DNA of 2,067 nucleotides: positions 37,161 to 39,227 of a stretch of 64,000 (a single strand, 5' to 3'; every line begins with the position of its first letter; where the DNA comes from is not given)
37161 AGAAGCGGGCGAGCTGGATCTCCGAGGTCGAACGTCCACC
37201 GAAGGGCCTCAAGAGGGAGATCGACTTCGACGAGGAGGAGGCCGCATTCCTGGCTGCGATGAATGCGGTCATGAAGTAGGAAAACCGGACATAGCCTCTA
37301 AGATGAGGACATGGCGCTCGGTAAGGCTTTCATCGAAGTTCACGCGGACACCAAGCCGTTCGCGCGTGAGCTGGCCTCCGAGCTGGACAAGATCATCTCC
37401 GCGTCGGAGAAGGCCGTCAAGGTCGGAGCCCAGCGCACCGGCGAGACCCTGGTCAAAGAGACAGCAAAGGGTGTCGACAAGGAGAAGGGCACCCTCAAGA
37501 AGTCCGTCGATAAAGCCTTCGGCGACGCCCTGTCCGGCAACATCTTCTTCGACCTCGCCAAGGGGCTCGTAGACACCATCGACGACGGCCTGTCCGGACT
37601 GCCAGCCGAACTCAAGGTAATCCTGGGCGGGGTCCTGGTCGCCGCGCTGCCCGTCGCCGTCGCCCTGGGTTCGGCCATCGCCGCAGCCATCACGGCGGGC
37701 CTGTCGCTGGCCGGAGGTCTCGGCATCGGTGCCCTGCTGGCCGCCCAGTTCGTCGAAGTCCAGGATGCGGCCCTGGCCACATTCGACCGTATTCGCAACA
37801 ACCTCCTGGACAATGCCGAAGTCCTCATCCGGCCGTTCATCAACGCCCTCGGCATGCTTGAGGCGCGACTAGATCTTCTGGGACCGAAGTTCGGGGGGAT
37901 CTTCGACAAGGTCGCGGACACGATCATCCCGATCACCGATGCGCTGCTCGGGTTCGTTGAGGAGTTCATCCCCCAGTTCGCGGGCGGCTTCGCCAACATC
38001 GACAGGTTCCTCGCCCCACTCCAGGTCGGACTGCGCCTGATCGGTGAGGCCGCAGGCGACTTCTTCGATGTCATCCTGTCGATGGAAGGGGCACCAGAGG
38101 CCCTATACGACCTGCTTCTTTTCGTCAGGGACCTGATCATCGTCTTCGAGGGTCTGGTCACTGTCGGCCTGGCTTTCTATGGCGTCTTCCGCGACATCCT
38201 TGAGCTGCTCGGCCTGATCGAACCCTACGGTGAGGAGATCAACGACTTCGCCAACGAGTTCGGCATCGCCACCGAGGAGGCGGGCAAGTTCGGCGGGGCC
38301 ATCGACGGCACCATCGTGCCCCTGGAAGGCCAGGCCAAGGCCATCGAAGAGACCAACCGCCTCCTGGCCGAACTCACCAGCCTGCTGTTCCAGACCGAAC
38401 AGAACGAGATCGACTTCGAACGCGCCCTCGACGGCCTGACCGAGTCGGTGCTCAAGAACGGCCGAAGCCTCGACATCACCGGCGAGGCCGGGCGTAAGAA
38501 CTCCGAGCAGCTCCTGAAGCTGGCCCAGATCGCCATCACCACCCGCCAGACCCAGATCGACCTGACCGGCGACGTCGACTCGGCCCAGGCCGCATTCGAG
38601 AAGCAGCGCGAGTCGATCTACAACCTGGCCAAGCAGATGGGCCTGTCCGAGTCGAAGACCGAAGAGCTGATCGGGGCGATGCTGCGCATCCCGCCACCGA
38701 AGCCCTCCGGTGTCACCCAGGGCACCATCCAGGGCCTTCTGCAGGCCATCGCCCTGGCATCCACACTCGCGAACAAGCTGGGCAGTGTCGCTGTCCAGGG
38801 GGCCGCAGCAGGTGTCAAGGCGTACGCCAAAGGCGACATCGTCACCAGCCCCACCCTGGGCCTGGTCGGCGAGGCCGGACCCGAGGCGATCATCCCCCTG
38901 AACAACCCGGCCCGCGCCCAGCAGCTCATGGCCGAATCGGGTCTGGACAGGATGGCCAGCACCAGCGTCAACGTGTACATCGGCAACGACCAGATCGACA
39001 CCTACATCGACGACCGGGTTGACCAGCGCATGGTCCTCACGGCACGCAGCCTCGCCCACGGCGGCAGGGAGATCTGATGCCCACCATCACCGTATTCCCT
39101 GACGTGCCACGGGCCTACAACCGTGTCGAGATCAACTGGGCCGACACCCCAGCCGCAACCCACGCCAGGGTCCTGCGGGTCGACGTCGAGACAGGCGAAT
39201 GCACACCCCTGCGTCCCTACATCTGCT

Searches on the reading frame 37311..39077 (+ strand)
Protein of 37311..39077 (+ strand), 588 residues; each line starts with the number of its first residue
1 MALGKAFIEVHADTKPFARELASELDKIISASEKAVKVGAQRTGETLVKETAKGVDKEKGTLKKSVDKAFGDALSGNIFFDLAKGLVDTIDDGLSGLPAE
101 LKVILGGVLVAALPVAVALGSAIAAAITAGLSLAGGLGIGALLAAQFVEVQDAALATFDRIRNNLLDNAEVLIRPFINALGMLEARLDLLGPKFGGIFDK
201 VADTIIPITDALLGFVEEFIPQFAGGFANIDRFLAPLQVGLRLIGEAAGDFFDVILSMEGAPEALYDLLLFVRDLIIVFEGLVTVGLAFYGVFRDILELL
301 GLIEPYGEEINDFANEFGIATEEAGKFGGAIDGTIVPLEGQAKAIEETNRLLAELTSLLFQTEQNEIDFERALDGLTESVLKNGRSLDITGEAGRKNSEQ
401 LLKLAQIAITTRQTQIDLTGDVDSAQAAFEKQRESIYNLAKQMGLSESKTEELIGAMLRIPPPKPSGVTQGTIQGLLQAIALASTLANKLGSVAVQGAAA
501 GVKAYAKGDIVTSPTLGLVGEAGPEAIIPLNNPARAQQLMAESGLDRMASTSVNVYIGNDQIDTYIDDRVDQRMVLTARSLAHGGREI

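Call 7: search_protein_families(library=phrogs, proteins=[window:37311-39077:+])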
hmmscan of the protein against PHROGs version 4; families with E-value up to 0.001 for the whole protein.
window:37311-39077:+ (588 aa): 8 families
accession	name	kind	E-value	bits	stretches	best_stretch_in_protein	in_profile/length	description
phrog_34159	-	unknown function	1e-09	38.6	1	321-462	362-509/677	-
phrog_10093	-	tail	8.1e-08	31.1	1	496-538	1793-1836/1899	tail length tape measure protein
phrog_167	-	tail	1.7e-07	30.4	1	499-551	1407-1462/1555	tail length tape measure protein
phrog_23574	-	tail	8.2e-07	27.7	1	482-544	1280-1347/1441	tail length tape measure protein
phrog_19074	-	unknown function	2.9e-06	26.4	1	490-539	1232-1284/1384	-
phrog_13339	-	tail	0.00015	20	1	364-461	706-803/2156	tail length tape measure protein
phrog_1535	-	tail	0.00018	20.7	0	145-550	728-1109/1152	tail length tape measure protein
phrog_12490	-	lysis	0.00082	18.9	1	466-544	475-552/870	endolysin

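Call 8: search_protein_families(library=pfam, proteins=[window:37311-39077:+])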
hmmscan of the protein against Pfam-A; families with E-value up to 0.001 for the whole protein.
window:37311-39077:+ (588 aa): 0 families
